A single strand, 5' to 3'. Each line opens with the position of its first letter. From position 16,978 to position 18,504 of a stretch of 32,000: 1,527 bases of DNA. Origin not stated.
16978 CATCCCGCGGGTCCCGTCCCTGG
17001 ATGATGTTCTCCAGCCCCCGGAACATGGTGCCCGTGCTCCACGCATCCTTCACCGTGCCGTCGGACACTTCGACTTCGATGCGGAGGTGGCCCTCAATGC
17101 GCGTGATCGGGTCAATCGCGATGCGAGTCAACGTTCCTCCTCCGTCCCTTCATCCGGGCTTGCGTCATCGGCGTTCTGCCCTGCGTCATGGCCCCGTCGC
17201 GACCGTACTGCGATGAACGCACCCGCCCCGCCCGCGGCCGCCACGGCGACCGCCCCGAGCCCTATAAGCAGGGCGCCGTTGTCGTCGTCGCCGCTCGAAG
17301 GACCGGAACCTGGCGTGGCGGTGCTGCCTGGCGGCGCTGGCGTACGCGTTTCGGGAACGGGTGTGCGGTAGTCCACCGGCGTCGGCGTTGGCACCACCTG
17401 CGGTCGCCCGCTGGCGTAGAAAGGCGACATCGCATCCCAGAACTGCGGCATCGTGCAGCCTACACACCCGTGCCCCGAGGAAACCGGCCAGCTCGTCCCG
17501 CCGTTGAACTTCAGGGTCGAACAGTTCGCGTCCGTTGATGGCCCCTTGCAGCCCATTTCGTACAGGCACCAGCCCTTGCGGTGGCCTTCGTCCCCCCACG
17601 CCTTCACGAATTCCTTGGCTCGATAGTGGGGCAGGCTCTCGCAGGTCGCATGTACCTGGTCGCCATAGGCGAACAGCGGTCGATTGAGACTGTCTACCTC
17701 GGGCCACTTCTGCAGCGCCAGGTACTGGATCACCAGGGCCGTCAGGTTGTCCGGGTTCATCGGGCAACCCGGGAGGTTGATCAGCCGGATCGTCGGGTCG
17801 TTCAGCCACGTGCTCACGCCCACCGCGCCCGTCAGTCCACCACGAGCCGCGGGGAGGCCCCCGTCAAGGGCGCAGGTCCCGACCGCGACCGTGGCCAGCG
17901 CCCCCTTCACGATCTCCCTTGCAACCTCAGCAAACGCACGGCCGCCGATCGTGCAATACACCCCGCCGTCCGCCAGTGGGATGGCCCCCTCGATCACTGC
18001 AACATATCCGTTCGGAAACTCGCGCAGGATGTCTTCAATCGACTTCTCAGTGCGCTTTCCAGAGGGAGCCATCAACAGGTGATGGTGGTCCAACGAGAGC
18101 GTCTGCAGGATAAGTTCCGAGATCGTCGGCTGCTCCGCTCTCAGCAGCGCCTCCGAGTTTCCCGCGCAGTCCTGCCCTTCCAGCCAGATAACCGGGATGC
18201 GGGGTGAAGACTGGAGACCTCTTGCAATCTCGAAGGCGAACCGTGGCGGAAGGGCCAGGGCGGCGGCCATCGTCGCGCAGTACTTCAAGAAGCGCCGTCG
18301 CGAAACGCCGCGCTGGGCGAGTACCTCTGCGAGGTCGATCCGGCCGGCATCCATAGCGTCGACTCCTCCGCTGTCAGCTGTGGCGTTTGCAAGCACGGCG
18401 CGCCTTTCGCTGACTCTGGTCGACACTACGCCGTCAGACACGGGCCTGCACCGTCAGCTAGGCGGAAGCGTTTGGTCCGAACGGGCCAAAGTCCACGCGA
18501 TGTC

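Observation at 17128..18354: Small subunit has CxxN instead of the proximal-cluster CxxC, a long Pro/Thr tether and a TM anchor, with no electron-transfer partner encoded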

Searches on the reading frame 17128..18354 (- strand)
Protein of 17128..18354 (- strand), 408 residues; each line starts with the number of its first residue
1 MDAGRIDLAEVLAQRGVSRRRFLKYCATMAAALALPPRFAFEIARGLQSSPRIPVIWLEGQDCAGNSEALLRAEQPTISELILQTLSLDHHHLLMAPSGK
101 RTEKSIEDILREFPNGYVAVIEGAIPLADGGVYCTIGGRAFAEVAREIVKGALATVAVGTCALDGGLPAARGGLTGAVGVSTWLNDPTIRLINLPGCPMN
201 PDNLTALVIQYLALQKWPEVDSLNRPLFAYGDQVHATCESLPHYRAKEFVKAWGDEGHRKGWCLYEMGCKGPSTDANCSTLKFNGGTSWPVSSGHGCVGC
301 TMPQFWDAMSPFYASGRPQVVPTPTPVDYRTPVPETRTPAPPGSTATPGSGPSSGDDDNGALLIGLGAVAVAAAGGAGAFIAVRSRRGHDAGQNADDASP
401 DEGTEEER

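Call 3: search_protein_families(library=pfam, proteins=[window:17128-18354:-], max_evalue=0.01)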
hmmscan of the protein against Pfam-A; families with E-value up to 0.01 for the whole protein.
window:17128-18354:- (408 aa): 2 families
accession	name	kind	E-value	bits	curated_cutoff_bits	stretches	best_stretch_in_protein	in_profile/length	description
PF14720.11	NiFe_hyd_SSU_C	-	9.3e-30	103.3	27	1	230-313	1-80/80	NiFe/NiFeSe hydrogenase small subunit C-terminal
PF01058.29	Oxidored_q6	-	2.3e-20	73.1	27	1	63-210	1-127/128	NADH ubiquinone oxidoreductase, 20 Kd subunit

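Call 4: search_protein_families(library=ncbifam, proteins=[window:17128-18354:-], max_evalue=0.01)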
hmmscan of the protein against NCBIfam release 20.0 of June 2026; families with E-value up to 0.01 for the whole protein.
window:17128-18354:- (408 aa): 5 families
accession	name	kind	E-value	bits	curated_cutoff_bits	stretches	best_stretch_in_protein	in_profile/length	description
TIGR00391.1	hydA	subfamily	1.9e-109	366.1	179.5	1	10-313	8-309/365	hydrogenase small subunit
NF007779.0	PRK10468.1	equivalog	7.3e-92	308.2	659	1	10-301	6-296/372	hydrogenase 2 small subunit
NF045520.1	H2_NiFeSe_small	exception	1.5e-67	228.2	470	1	17-314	2-313/314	NiFeSe hydrogenase small subunit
TIGR01409.1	TAT_signal_seq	domain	0.00027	21.1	16.7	1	17-35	1-19/29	twin-arginine translocation signal domain-containing protein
TIGR03294.1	FrhG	equivalog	0.0028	17.4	245.5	1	110-216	45-143/228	coenzyme F420 hydrogenase subunit gamma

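Call 5: search_solved_structures(query=window:17128-18354:-, show_alignments=4, max_evalue=1e-10)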
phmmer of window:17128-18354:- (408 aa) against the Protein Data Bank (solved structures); distinct sequences matched with E-value up to 1e-10: 43.
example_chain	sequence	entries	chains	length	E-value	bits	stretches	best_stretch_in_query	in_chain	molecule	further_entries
1h2a_S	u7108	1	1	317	2e-93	316.8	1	4-314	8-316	HYDROGENASE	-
1h2r_S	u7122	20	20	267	1.4e-79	271.2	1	51-314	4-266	PROTEIN (PERIPLASMIC [NIFE] HYDROGENASE SMALL SUBUNIT) | Periplasmic [NiFe] hydrogenase small subunit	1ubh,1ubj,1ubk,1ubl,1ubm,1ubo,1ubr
8w6x_S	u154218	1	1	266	1.7e-79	270.9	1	51-314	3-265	Periplasmic [NiFe] hydrogenase small subunit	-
4u9h_S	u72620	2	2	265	2.1e-79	270.6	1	51-314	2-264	Periplasmic [NiFe] hydrogenase small subunit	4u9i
5xvb_S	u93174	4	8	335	2e-77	264.2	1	43-301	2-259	[NiFe]-hydrogenase 2 small subunit | Hydrogenase-2 small chain | NiFe hydrogenase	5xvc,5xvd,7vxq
6ehq_S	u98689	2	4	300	1.3e-76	261.4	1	42-301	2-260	Hydrogenase-2 small chain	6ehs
6gam_S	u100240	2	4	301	2.3e-76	260.7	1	43-301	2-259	Hydrogenase-2 small chain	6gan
6en9_S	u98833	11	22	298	4.6e-76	259.6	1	47-301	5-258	Hydrogenase-2 small chain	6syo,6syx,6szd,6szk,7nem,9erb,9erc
6g7m_S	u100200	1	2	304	6e-75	256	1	43-301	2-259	Hydrogenase-2 small chain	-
3myr_A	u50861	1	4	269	6e-72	246.1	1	52-313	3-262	Hydrogenase (NiFe) small subunit HydA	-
1e3d_A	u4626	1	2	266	2e-71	244.3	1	52-314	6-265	[NiFe] hydrogenase small subunit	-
6g94_S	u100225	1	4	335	4.8e-71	243.1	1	47-314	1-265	Hydrogenase-1 small chain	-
4c3o_B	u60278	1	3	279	5.4e-71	242.9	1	47-314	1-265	HYDROGENASE-1 SMALL SUBUNIT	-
5a4m_S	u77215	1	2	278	1.8e-70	241.2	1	47-316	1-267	HYDROGENASE-1 SMALL CHAIN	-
9eqi_S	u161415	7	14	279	4.1e-70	240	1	47-314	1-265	Hydrogenase-1 small chain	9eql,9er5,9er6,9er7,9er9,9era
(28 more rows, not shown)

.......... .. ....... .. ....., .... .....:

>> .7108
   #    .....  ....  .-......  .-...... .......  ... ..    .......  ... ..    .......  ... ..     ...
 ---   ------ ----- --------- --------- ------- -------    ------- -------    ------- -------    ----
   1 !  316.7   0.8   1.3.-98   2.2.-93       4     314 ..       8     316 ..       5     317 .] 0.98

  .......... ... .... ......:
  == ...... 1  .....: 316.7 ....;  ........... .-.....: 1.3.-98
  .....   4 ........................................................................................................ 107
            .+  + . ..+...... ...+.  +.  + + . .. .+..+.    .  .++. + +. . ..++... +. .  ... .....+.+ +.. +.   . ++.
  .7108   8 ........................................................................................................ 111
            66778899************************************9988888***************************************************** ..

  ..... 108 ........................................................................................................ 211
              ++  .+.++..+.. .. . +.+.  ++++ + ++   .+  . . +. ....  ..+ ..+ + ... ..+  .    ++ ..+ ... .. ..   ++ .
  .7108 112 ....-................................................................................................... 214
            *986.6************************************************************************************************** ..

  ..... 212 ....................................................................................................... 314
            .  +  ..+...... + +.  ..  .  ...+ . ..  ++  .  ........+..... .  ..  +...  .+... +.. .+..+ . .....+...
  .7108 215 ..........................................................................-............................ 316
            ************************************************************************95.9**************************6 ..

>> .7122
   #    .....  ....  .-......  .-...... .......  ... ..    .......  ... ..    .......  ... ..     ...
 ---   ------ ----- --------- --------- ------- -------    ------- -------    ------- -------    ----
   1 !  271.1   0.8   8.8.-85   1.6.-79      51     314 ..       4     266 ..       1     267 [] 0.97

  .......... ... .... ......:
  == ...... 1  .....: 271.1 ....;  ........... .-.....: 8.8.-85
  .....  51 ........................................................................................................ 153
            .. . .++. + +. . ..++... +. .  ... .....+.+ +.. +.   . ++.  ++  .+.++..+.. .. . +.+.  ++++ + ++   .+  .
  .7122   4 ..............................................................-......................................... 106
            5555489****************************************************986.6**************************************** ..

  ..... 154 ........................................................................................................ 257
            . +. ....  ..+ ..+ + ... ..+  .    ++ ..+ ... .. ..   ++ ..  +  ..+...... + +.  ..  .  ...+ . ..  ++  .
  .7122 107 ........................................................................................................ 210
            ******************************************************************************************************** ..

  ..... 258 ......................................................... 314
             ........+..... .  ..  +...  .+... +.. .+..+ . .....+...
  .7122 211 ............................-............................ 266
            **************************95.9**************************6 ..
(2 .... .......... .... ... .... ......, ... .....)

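Call 6: find_homologous_proteins(query=window:17128-18354:-, max_evalue=1e-20)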
Query window:17128-18354:- (408 aa): 5653 proteins with E <= 1e-20 among 8000 candidates; the best 120 are listed.
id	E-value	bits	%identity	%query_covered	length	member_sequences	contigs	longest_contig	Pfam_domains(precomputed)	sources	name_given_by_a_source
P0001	7.1e-279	943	100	100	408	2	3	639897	PF01058.30,PF14720.12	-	-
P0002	6.6e-188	643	76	81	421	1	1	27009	PF01058.30,PF14720.12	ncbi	-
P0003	2.5e-181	621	66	99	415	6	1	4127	PF01058.30,PF14720.12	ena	-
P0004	6.8e-169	580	67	82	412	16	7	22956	PF01058.30,PF14720.12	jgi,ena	-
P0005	8.0e-168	577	68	81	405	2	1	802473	PF01058.30,PF14720.12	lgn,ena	-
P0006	2.1e-166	572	68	81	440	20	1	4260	PF01058.30,PF14720.12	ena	-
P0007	7.3e-165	567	66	84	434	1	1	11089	PF01058.30,PF14720.12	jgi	jgi:hydrogenase small subunit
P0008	4.2e-164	565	63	96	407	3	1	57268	PF01058.30,PF14720.12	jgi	-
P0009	6.1e-164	564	63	90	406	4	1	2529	PF01058.30,PF14720.12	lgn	-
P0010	1.1e-161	557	64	84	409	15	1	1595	PF01058.30,PF14720.12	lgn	-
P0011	3.9e-161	555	67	80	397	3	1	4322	PF01058.30,PF14720.12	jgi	-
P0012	1.2e-158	547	60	99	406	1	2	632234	PF01058.30,PF14720.12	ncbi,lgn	ncbi:MAG: hydrogenase small subunit [Dehalococcoidia bacterium]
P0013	1.3e-158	546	67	79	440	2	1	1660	PF01058.30,PF14720.12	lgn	-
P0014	1.7e-156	540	64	86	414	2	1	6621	PF01058.30,PF14720.12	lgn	-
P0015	2.3e-154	533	67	75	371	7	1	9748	PF01058.30,PF14720.12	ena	-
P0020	1.9e-138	480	61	76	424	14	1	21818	PF01058.30,PF14720.12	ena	-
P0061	1.0e-128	448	59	79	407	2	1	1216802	PF10518.15,PF01058.30,PF14720.12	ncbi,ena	-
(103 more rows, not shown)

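Call 22: find_encoding_contigs(protein=P0001, flank=10000, max_places=3)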
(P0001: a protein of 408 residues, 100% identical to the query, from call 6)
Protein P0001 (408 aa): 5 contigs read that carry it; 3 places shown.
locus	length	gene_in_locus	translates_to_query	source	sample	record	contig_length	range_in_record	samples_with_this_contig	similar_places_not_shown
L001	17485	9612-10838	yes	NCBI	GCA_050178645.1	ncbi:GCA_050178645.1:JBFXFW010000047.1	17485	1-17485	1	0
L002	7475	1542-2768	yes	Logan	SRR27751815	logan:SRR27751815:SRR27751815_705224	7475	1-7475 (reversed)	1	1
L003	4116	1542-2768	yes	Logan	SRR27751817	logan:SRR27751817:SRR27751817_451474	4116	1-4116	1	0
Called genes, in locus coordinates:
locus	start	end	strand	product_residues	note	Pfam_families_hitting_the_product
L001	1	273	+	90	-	?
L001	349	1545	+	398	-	PF22691:Thiolase_C_1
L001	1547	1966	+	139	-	PF12172:zf-ChsH2, PF01796:OB_ChsH2_C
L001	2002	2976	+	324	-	PF00490:ALAD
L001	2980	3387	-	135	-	-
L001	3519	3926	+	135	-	PF01475:FUR, PF12840:HTH_20 (weak)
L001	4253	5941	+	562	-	PF00496:SBP_bac_5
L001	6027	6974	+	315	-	PF19300:BPD_transp_1_N (faint), PF00528:BPD_transp_1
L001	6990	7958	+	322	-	PF12911:OppC_N, PF00528:BPD_transp_1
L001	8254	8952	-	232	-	-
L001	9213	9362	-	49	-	-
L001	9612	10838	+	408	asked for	PF01058:Oxidored_q6, PF14720:NiFe_hyd_SSU_C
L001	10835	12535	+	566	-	PF27537:HoxH, PF00374:NiFeSe_Hases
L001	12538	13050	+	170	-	PF01750:HycI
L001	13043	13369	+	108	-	PF01155:HypA (weak)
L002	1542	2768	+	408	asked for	PF01058:Oxidored_q6, PF14720:NiFe_hyd_SSU_C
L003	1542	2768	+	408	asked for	PF01058:Oxidored_q6, PF14720:NiFe_hyd_SSU_C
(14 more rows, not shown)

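Call 23: find_encoding_contigs(protein=P0012, flank=10000, max_places=1)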
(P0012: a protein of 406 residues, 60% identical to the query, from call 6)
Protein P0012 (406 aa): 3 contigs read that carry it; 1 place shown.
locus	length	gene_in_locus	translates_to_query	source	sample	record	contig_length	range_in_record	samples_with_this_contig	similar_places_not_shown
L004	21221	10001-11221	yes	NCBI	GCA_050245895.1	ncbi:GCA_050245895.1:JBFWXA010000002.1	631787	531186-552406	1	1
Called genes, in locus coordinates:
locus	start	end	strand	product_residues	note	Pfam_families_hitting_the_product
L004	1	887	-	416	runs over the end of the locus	PF02771:Acyl-CoA_dh_N, PF02770:Acyl-CoA_dh_M, PF00441:Acyl-CoA_dh_1, PF08028:Acyl-CoA_dh_2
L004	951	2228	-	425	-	PF00753:Lactamase_B (weak)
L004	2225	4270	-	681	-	PF00082:Peptidase_S8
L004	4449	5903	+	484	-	PF00083:Sugar_tr (faint), PF07690:MFS_1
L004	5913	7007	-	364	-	PF16884:ADH_N_2, PF00107:ADH_zinc_N, PF13602:ADH_zinc_N_2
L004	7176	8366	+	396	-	PF02515:CoA_transf_3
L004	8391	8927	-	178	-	PF09968:DUF2202 (weak)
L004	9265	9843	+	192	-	PF00583:Acetyltransf_1, PF13508:Acetyltransf_7 (weak)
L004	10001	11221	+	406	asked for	PF01058:Oxidored_q6, PF14720:NiFe_hyd_SSU_C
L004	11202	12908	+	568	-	PF27537:HoxH, PF00374:NiFeSe_Hases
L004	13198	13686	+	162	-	PF01750:HycI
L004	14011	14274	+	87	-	-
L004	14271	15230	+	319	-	PF00892:EamA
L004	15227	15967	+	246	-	PF19927:DUF6390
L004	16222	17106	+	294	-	PF02899:Phage_int_SAM_1 (weak), PF13495:Phage_int_SAM_4 (weak), PF00589:Phage_integrase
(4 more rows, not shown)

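Call 24: find_encoding_contigs(protein=P0061, flank=10000, max_places=1)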
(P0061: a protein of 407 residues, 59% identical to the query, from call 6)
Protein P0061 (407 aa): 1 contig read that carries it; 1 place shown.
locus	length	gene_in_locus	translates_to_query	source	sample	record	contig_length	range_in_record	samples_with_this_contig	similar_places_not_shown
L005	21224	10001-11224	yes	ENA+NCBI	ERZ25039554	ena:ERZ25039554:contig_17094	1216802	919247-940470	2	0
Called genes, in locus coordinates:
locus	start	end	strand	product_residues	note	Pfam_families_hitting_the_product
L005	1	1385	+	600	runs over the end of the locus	PF07690:MFS_1, PF13347:MFS_2 (weak)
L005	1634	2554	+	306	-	PF00877:NLPC_P60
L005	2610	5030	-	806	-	PF20437:LonC_helical, PF13654:AAA_32, PF20436:LonB_AAA-LID, PF05362:Lon_C (weak)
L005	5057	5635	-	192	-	PF01558:POR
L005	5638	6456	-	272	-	PF02775:TPP_enzyme_C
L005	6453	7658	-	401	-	PF02776:TPP_enzyme_N (weak), PF01855:POR_N, PF02780:Transketolase_C (faint), PF17147:PFOR_II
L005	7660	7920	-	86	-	PF25160:LdpA_Fe-S-bd (faint), PF12797:Fer4_2 (faint), PF13534:Fer4_17 (faint), PF00037:Fer4 (faint), PF13237:Fer4_10 (weak), PF14697:Fer4_21 (weak), PF12838:Fer4_7, PF13187:Fer4_9 (weak), +3 more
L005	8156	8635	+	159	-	PF01814:Hemerythrin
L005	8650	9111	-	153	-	-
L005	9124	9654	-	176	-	PF04073:tRNA_edit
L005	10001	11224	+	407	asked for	PF10518:TAT_signal (weak), PF01058:Oxidored_q6, PF14720:NiFe_hyd_SSU_C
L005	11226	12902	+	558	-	PF27537:HoxH (weak), PF00374:NiFeSe_Hases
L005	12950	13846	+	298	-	PF01292:Ni_hydr_CYTB, PF14358:DUF4405 (faint)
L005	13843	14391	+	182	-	PF01750:HycI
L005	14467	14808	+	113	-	PF01155:HypA (weak)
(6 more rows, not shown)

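Call 25: find_encoding_contigs(protein=P0005, flank=10000, max_places=1)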
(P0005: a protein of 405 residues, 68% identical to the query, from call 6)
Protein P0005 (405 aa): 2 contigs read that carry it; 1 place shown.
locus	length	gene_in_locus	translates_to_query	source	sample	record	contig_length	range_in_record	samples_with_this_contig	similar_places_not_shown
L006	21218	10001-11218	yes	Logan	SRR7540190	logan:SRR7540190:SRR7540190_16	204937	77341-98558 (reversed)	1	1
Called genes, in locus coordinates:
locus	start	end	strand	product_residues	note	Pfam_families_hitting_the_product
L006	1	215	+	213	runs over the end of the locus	PF00072:Response_reg, PF00196:GerE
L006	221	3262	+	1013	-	PF08448:PAS_4, PF00989:PAS, PF13426:PAS_9, PF01590:GAF, PF13185:GAF_2, PF13492:GAF_3, PF13185:GAF_2, PF01590:GAF, +5 more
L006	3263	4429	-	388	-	PF02771:Acyl-CoA_dh_N, PF00441:Acyl-CoA_dh_1 (faint), PF08028:Acyl-CoA_dh_2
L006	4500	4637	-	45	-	-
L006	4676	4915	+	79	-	-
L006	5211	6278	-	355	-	PF01168:Ala_racemase_N, PF14031:D-ser_dehydrat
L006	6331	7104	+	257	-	PF03372:Exo_endo_phos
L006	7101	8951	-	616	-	PF00009:GTP_EFTU, PF01926:MMR_HSR1 (faint), PF22042:EF-G_D2, PF03144:GTP_EFTU_D2, PF14492:EFG_III (faint), PF00679:EFG_C, PF21018:BipA_C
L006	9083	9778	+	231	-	PF00574:CLP_protease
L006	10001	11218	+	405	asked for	PF01058:Oxidored_q6, PF14720:NiFe_hyd_SSU_C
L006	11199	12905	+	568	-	PF27537:HoxH (weak), PF00374:NiFeSe_Hases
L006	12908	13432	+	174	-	PF01750:HycI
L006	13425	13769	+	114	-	PF01155:HypA (faint)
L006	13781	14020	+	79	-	-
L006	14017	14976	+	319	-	PF00892:EamA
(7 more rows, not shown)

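Call 26: search_protein_representatives(protein=window:17128-18354:-)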
Query: 408 residues. Proteins with E-value up to 0.001 (for the whole library): 2422; up to 1e-10: 1358; up to 1e-30: 338. The best 150 are listed.
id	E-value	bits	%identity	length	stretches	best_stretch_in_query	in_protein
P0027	2.1e-132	458.4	54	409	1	8-402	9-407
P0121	2.0e-107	376.2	70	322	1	18-247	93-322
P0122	1.4e-105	370.1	48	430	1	10-402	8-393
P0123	3.4e-98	345.8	48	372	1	8-335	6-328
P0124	2.2e-95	336.5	47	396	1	5-315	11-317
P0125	1.4e-91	323.9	46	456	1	4-353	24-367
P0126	2.2e-86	306.9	54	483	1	10-272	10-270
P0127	1.4e-85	304.2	44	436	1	3-313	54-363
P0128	4.8e-85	302.4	46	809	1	16-309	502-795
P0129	6.8e-84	298.7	44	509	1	3-327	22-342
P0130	1.1e-81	291.3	44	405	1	7-324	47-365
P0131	1.5e-81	290.9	43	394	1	8-314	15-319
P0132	7.9e-81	288.6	47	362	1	51-314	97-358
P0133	2.2e-80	287.1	49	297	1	70-314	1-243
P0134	9.8e-80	285.0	43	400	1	3-317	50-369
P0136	3.2e-79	283.3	43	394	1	11-323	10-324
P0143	2.0e-72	260.9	40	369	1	6-310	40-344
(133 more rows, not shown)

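Call 29: list_cluster_members(proteins=[P0122, P0124, P0125, P0127, P0128, P0129, P0130, P0134, P0123, P0143])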
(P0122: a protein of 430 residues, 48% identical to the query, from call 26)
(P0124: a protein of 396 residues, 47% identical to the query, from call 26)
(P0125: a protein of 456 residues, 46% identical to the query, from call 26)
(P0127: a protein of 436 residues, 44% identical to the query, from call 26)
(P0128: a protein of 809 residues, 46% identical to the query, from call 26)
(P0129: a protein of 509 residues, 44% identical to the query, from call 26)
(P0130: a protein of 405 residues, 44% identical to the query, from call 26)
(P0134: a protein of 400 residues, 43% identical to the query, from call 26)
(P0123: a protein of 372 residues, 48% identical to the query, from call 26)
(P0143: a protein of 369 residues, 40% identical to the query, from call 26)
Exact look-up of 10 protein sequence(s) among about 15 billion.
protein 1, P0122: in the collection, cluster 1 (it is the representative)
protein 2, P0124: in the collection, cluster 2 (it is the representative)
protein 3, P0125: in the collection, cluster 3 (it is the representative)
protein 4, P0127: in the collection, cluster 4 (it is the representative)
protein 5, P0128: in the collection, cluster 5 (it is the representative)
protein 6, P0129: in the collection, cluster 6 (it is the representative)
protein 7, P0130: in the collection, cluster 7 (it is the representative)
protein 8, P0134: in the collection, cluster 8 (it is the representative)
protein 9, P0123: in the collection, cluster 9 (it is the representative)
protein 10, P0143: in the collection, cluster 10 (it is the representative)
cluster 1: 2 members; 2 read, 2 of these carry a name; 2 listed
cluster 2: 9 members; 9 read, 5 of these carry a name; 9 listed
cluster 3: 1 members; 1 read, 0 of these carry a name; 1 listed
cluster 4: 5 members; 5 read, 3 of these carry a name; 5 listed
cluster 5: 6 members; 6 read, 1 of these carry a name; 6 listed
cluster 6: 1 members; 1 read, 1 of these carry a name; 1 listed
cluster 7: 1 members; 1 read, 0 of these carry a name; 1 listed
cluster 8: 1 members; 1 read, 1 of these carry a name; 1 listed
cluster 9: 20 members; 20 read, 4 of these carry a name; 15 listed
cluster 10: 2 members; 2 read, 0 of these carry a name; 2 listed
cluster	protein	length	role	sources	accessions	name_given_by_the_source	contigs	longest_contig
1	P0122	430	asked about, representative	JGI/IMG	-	hydrogenase small subunit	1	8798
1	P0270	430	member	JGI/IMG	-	hydrogenase small subunit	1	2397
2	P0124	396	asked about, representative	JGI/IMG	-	hydrogenase small subunit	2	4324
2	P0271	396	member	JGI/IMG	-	hydrogenase small subunit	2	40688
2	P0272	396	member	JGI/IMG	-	hydrogenase small subunit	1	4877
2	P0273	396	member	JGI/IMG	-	hydrogenase small subunit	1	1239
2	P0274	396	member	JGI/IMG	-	hydrogenase small subunit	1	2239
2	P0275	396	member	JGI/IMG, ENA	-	-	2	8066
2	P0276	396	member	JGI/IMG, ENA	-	-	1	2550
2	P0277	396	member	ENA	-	-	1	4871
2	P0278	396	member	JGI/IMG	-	-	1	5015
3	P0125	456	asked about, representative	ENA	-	-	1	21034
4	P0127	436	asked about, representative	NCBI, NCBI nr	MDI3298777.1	MAG: hydrogenase small subunit [Bacillota bacterium] | hydrogenase small subunit [Bacillota bacterium]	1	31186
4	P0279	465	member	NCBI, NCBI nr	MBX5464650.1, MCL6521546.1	MAG: hydrogenase small subunit [Clostridia bacterium] | hydrogenase small subunit [Clostridia bacterium]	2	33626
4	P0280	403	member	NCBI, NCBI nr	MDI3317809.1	MAG: hydrogenase small subunit [Bacillota bacterium] | hydrogenase small subunit [Bacillota bacterium]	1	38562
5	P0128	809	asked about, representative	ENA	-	-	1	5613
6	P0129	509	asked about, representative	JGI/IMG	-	hydrogenase small subunit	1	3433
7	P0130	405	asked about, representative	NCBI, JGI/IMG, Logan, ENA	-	-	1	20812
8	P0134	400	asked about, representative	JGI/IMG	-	quinone-reactive Ni/Fe-hydrogenase small subunit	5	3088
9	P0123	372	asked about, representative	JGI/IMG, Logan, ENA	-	-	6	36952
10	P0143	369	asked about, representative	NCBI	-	-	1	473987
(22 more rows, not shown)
